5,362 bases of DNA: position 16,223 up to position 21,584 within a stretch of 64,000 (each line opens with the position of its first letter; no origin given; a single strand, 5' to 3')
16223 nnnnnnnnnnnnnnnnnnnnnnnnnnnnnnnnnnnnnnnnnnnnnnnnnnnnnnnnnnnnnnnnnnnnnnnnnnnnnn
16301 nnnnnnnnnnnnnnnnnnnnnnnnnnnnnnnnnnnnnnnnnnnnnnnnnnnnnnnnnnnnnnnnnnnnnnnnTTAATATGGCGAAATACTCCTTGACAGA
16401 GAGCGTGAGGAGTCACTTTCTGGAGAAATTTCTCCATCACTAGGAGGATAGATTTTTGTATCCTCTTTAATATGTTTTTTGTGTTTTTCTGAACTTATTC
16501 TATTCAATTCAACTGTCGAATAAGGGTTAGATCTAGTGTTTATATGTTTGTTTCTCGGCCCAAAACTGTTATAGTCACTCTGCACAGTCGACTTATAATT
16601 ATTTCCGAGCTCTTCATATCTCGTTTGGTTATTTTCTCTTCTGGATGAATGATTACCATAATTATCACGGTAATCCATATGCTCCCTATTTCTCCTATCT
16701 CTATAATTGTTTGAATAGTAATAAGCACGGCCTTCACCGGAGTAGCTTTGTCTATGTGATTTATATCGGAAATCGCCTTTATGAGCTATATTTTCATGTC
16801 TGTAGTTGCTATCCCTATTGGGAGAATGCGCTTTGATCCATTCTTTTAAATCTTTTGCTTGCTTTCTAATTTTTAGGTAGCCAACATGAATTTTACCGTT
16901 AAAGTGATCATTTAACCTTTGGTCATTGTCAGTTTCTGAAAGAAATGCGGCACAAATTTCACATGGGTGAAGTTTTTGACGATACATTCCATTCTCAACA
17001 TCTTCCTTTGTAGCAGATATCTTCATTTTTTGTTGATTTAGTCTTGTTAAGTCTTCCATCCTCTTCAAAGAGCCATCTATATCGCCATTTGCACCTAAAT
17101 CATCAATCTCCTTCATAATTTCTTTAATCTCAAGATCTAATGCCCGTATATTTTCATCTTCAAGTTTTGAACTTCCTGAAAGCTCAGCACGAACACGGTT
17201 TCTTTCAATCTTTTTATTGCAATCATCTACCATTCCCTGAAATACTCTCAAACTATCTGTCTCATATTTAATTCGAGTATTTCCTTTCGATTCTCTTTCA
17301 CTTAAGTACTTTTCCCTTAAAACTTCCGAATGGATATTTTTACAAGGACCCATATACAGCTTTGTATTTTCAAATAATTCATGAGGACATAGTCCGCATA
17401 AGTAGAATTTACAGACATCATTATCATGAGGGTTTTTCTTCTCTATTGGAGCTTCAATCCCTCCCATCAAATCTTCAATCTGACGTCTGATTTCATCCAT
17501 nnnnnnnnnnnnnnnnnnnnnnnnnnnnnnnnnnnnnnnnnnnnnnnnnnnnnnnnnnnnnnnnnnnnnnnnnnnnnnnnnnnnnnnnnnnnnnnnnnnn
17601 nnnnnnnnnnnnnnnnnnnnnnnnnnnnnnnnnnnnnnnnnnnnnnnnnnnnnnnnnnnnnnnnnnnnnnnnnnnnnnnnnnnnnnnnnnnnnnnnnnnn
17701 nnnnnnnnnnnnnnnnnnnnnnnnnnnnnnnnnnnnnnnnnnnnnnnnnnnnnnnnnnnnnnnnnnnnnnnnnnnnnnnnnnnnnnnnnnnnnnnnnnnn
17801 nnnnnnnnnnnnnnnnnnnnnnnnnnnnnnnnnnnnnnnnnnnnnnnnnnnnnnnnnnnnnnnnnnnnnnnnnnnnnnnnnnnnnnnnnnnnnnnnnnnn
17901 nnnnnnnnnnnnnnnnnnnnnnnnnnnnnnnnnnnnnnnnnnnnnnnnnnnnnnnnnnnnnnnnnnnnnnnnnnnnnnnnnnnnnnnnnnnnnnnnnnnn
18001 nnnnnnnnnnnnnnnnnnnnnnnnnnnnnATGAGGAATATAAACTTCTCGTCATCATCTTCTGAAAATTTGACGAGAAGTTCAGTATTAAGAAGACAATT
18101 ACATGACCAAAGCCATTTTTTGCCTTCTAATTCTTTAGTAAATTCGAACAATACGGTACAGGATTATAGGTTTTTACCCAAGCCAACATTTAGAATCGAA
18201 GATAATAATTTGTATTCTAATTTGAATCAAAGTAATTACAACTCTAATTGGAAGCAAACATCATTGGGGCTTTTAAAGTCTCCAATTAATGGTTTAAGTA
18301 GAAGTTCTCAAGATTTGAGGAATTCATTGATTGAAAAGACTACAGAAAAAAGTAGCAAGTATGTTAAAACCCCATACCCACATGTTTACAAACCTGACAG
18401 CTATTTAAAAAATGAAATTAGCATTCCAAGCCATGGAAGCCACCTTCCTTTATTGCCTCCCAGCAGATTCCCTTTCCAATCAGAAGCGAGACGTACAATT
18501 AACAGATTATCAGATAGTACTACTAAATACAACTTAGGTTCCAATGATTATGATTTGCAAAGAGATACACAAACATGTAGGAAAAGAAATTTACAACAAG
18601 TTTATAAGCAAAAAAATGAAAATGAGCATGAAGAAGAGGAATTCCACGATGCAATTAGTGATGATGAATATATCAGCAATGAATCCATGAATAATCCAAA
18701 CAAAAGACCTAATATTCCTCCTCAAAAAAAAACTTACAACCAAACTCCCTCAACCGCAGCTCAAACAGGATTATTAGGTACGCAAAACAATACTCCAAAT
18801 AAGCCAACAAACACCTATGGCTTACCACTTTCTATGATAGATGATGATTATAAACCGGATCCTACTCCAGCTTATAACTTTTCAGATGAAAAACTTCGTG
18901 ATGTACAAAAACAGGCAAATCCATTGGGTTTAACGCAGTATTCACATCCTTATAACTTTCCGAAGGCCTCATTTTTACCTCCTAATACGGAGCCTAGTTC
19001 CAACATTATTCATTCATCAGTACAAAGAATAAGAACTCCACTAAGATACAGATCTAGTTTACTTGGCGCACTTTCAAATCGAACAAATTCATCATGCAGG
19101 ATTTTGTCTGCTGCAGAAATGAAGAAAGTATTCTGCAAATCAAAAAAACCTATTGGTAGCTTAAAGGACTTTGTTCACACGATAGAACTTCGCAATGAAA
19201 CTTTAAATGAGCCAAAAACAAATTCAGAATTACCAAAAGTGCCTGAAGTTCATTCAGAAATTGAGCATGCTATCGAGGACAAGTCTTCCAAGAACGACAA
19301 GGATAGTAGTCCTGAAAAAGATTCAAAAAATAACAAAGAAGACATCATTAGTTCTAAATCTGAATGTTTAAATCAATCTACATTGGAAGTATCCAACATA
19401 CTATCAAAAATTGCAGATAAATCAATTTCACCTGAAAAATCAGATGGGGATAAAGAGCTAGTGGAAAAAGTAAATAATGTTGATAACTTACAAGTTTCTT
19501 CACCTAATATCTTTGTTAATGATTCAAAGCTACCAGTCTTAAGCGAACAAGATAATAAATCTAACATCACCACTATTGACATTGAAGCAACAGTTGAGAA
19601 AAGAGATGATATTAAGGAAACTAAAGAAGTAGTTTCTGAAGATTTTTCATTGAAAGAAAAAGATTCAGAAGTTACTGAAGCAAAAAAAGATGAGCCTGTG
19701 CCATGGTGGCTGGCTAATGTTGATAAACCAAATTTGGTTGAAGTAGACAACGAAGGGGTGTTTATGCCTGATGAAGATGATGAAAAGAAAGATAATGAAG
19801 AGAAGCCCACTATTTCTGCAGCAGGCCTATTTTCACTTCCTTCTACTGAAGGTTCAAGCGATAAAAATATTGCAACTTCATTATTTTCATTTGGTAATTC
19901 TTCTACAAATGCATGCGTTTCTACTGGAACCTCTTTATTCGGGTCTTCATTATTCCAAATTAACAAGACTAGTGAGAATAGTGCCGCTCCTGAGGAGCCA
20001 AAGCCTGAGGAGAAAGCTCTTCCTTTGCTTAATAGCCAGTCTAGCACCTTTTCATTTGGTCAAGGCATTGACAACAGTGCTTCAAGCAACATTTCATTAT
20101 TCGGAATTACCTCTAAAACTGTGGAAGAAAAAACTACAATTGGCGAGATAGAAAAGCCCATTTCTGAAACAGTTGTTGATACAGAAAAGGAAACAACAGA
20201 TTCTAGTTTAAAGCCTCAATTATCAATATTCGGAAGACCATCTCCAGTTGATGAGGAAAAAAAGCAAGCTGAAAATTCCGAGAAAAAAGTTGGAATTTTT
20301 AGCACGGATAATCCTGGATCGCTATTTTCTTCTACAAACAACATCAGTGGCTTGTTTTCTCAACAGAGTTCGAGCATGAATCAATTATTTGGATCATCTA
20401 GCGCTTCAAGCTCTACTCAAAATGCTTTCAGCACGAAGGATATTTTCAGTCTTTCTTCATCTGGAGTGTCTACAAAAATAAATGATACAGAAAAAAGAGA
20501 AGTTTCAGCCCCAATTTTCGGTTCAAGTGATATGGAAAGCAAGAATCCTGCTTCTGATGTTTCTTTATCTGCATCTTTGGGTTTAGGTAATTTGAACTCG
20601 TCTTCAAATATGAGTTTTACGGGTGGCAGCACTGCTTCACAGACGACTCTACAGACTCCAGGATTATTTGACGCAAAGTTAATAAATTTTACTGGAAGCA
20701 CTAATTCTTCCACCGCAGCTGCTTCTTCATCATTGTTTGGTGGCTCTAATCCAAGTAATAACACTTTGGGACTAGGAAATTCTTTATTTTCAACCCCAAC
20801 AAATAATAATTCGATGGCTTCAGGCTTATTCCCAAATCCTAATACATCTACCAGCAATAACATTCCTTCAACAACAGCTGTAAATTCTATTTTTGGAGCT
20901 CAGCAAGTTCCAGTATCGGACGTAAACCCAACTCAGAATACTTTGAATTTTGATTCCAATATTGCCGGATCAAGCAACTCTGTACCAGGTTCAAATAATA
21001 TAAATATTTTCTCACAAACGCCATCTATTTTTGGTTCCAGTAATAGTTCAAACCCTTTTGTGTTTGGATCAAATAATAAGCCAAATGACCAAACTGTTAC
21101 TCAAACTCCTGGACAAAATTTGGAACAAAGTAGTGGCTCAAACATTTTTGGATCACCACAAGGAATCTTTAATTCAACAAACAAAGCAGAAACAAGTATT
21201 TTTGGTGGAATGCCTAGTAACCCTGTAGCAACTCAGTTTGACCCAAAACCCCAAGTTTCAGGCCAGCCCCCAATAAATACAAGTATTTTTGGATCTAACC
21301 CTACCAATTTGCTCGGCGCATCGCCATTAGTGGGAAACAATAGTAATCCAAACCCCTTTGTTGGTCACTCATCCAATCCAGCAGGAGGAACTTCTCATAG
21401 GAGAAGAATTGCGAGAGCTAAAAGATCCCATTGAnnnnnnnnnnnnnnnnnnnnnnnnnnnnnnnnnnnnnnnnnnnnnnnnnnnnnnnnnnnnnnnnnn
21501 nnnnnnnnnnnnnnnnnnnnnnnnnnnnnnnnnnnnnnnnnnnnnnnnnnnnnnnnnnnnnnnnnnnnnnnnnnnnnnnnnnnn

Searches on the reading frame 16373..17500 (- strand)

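Call 63: search_protein_families(library=pfam, proteins=[window:16373-17500:-])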
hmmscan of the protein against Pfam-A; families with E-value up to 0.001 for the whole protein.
window:16373-17500:- (375 aa): 1 family
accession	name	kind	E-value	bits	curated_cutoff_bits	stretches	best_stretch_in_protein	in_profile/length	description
PF03194.20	LUC7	-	4.9e-61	207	33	1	2-232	1-242/246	LUC7 N_terminus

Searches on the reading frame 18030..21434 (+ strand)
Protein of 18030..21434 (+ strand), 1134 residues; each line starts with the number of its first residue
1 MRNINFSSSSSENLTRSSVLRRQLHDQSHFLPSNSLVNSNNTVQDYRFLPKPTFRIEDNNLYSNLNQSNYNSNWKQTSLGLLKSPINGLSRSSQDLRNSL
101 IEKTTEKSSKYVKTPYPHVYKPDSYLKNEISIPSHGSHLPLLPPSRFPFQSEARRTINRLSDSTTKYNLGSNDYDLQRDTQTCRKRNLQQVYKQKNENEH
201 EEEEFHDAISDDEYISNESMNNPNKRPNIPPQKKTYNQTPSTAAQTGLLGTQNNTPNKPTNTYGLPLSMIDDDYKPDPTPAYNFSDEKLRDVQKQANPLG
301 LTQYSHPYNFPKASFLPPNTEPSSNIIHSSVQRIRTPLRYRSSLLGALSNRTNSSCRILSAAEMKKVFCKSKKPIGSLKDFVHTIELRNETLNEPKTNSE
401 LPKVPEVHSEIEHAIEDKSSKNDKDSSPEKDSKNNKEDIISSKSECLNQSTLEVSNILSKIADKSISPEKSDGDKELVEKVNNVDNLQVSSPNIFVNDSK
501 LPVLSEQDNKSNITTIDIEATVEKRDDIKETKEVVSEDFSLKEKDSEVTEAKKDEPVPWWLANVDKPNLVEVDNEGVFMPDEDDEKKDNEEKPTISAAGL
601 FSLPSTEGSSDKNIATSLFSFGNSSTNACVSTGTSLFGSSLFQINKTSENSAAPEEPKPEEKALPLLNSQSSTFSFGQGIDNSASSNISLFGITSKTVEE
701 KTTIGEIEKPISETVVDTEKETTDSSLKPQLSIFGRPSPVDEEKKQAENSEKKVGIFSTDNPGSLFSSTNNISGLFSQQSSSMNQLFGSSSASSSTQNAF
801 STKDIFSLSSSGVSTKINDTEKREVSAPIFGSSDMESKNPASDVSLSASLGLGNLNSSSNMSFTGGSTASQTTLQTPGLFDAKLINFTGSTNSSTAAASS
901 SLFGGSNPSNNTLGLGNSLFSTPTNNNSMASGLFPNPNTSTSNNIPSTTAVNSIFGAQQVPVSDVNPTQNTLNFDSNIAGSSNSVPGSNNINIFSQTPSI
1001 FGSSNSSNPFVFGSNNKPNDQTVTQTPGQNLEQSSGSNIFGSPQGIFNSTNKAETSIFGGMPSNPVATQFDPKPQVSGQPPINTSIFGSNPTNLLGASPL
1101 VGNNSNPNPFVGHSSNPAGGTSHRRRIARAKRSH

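Call 27: find_homologous_proteins(query=window:18030-21434:+)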
Query window:18030-21434:+ (1134 aa): 12 proteins with E <= 0.001 among 8000 candidates.
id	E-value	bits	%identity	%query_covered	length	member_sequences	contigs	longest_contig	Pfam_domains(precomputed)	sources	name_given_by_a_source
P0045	0.0e+0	2443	100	100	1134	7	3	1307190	-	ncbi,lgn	ncbi:hypothetical protein CPHLJ_6g2560 [Cryptosporidium parvum]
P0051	0.0e+0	2127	88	100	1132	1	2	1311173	-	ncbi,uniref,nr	ncbi:hypothetical protein CmeUKMEL1_13065 [Cryptosporidium meleagridis]|uniref:Uncharacterized prote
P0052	0.0e+0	1731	76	100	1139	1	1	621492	-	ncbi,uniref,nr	ncbi:spm1 [Cryptosporidium sp. chipmunk genotype I]|uniref:spm1 n=1 Tax=Cryptosporidium sp. chipmunk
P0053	0.0e+0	1519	68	100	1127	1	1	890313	-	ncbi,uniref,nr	ncbi:uncharacterized protein cubi_02382 [Cryptosporidium ubiquitum]|uniref:Uncharacterized protein n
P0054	0.0e+0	1447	65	100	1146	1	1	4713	-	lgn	-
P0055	0.0e+0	1030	51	100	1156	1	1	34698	-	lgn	-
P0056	2.6e-295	1001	50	100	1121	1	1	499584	-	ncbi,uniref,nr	ncbi:hypothetical protein OJ253_331 [Cryptosporidium canis]|uniref:Uncharacterized protein n=1 Tax=C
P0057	1.1e-294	999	51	100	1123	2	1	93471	-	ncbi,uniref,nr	ncbi:hypothetical protein OJ252_951 [Cryptosporidium canis]|uniref:Uncharacterized protein n=1 Tax=C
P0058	1.6e-225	770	43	100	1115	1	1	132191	-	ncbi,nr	ncbi:spm1 protein, possible [Cryptosporidium felis]|nr:spm1 protein, possible [Cryptosporidium felis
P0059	4.6e-108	381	39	55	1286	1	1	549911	-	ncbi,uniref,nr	ncbi:spm1 [Cryptosporidium bovis]|uniref:spm1 n=1 Tax=Cryptosporidium bovis TaxID=310047 RepID=UPI00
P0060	2.2e-97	346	32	100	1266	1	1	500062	-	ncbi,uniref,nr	ncbi:hypothetical protein FG386_000340 [Cryptosporidium ryanae]|uniref:uncharacterized protein n=1 T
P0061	4.7e-29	119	30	53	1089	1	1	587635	-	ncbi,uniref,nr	ncbi:hypothetical protein cand_005740 [Cryptosporidium andersoni]|uniref:Uncharacterized protein n=1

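Call 29: find_encoding_contigs(protein=P0053, flank=10000, max_places=1)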
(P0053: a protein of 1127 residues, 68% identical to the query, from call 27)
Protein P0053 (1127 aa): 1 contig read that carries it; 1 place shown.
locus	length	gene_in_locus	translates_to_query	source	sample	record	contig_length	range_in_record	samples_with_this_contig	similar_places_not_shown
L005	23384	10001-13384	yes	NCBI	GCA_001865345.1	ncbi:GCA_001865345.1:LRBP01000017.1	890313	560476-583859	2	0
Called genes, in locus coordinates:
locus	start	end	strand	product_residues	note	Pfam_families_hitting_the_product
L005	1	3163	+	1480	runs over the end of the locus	-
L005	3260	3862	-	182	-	-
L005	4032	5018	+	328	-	PF01239:PPTA (weak)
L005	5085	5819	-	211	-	-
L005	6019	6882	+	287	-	PF04032:Rpr2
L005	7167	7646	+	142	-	PF01715:IPPT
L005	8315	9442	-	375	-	PF03194:LUC7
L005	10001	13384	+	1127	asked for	-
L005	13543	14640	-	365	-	-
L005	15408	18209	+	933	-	-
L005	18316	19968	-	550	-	PF11717:Tudor-knot, PF17772:zf-MYST, PF01853:MOZ_SAS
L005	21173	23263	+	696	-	-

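Call 30: find_encoding_contigs(protein=P0056, flank=10000, max_places=1)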
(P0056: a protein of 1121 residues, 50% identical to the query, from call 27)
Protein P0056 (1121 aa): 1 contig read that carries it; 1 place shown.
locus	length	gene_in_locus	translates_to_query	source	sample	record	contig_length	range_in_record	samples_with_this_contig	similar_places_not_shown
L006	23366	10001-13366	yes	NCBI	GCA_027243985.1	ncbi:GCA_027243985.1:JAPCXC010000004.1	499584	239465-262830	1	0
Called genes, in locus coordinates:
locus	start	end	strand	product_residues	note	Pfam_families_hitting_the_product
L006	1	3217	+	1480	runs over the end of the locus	-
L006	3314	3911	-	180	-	-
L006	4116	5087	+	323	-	PF01239:PPTA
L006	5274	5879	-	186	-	-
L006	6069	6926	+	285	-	PF04032:Rpr2 (weak)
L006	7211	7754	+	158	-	PF01715:IPPT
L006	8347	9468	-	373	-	PF03194:LUC7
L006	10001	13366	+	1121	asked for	-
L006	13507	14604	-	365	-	-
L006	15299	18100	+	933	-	-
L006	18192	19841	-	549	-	PF11717:Tudor-knot, PF17772:zf-MYST, PF01853:MOZ_SAS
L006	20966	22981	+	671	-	-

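Call 31: find_encoding_contigs(protein=P0058, flank=10000, max_places=1)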
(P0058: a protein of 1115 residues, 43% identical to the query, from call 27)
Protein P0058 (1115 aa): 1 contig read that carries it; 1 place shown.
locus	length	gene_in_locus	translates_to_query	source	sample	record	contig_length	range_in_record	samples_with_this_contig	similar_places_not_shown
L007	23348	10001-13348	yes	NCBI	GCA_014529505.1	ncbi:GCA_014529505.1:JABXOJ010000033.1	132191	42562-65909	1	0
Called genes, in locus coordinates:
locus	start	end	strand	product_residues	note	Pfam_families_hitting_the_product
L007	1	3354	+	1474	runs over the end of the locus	-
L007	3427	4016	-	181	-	-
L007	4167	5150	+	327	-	PF01239:PPTA (weak)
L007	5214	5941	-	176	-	-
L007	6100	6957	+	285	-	PF04032:Rpr2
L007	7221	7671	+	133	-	PF01715:IPPT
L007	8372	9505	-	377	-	PF03194:LUC7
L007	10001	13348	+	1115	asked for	-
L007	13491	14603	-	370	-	-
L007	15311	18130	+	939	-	-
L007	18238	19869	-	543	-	PF11717:Tudor-knot, PF17772:zf-MYST, PF01853:MOZ_SAS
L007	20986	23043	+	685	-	-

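Call 32: find_encoding_contigs(protein=P0061, flank=10000, max_places=1)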
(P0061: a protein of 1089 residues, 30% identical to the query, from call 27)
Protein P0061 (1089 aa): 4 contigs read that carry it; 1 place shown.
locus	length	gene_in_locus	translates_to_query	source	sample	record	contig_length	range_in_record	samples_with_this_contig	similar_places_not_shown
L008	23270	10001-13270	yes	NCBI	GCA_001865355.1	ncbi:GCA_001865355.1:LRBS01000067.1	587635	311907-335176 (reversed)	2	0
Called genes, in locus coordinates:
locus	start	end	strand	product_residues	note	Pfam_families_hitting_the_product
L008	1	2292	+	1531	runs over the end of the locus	-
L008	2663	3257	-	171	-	-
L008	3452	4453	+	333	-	PF01239:PPTA (weak)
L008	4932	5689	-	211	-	-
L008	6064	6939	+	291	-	PF04032:Rpr2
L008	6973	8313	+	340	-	PF01715:IPPT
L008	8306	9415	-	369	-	PF03194:LUC7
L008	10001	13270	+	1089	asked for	-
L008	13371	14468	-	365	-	-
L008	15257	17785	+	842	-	-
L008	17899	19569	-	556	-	PF11717:Tudor-knot, PF17772:zf-MYST, PF01853:MOZ_SAS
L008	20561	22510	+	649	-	-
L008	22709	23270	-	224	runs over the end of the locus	PF03834:Rad10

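Call 63: search_protein_families(library=pfam, proteins=[window:18030-21434:+])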
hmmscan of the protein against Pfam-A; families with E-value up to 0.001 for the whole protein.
window:18030-21434:+ (1134 aa): 0 families
